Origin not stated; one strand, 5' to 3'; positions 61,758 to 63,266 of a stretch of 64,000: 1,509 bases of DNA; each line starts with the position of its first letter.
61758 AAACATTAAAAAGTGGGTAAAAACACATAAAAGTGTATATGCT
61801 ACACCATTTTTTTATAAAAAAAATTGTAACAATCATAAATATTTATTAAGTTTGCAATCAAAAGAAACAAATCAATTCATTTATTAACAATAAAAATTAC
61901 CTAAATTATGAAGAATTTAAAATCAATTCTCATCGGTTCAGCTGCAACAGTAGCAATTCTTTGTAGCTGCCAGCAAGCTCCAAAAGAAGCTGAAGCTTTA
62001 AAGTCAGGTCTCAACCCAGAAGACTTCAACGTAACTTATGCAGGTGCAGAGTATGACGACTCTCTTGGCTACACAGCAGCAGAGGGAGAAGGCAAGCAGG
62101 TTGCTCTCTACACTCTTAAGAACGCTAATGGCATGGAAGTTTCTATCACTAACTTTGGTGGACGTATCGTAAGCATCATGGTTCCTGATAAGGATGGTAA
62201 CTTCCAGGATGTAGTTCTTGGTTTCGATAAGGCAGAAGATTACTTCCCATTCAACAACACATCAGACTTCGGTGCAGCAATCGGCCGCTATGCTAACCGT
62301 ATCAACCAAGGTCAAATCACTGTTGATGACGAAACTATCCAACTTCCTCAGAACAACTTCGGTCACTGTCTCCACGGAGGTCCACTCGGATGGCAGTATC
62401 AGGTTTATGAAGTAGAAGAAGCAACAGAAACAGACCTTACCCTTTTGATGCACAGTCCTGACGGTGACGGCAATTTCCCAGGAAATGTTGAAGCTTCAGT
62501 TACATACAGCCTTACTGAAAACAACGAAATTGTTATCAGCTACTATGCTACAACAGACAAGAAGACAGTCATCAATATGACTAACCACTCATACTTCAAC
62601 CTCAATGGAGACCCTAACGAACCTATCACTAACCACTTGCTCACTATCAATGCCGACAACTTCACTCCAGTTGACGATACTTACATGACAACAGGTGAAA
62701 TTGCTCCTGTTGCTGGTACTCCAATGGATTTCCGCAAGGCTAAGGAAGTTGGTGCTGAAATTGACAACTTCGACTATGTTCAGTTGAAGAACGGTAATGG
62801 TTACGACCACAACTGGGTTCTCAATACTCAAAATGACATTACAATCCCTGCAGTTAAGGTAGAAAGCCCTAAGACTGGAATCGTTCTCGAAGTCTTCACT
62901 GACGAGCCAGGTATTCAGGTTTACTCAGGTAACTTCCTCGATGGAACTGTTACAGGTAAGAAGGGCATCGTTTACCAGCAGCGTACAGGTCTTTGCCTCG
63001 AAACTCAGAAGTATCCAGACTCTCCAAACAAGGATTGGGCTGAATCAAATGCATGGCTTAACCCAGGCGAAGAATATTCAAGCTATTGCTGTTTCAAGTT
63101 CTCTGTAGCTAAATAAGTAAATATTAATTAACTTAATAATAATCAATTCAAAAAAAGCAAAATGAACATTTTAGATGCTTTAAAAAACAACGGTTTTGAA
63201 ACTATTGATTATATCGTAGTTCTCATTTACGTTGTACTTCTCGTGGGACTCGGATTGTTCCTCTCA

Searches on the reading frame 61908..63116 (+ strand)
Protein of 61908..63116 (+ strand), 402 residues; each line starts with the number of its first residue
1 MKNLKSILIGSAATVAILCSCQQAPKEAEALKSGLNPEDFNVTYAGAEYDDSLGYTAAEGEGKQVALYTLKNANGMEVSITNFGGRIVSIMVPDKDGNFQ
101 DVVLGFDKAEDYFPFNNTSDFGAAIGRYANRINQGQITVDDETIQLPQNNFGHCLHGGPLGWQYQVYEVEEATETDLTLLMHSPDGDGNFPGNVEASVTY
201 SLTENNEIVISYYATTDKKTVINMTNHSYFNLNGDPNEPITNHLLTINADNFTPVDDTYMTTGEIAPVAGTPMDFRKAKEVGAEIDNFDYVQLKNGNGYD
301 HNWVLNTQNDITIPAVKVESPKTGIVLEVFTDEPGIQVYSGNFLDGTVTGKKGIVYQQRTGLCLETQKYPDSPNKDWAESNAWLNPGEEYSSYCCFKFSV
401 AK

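Call 65: find_encoding_contigs(protein=window:61908-63116:+, flank=10000, max_places=5)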
Protein window:61908-63116:+ (402 aa): 2 contigs read that carry it; 2 places shown.
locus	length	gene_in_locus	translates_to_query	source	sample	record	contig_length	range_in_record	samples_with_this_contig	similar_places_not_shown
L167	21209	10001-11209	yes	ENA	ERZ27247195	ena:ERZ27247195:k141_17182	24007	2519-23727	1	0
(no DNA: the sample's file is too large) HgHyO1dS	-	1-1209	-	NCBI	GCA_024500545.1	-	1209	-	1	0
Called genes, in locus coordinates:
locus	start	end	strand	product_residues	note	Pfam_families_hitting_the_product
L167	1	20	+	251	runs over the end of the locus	PF00977:His_biosynth, PF02581:TMP-TENI (faint), PF03060:NMO (faint)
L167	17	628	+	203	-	PF01502:PRA-CH, PF01503:PRA-PH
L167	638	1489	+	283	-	PF00005:ABC_tran, PF13304:AAA_21 (faint)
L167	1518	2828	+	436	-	PF00696:AA_kinase, PF22468:ACT_9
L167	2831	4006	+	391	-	PF00278:Orn_DAP_Arg_deC, PF02784:Orn_Arg_deC_N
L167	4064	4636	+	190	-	PF01025:GrpE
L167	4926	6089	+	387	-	-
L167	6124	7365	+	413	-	PF08245:Mur_ligase_M, PF02875:Mur_ligase_C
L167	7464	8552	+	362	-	PF01263:Aldose_epim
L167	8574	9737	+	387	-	PF10509:GalKase_gal_bdg, PF00288:GHMP_kinases_N, PF08544:GHMP_kinases_C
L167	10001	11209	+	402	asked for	PF01263:Aldose_epim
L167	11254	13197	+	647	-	PF00474:SSF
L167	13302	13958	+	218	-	PF00293:NUDIX, PF19368:WHD_AraR (faint), PF21906:WHD_NrtR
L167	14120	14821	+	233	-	PF00596:Aldolase_II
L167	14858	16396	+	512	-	PF02610:AraA_N, PF24856:AraA_central, PF11762:Arabinose_Iso_C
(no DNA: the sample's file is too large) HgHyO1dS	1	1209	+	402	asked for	PF01263:Aldose_epim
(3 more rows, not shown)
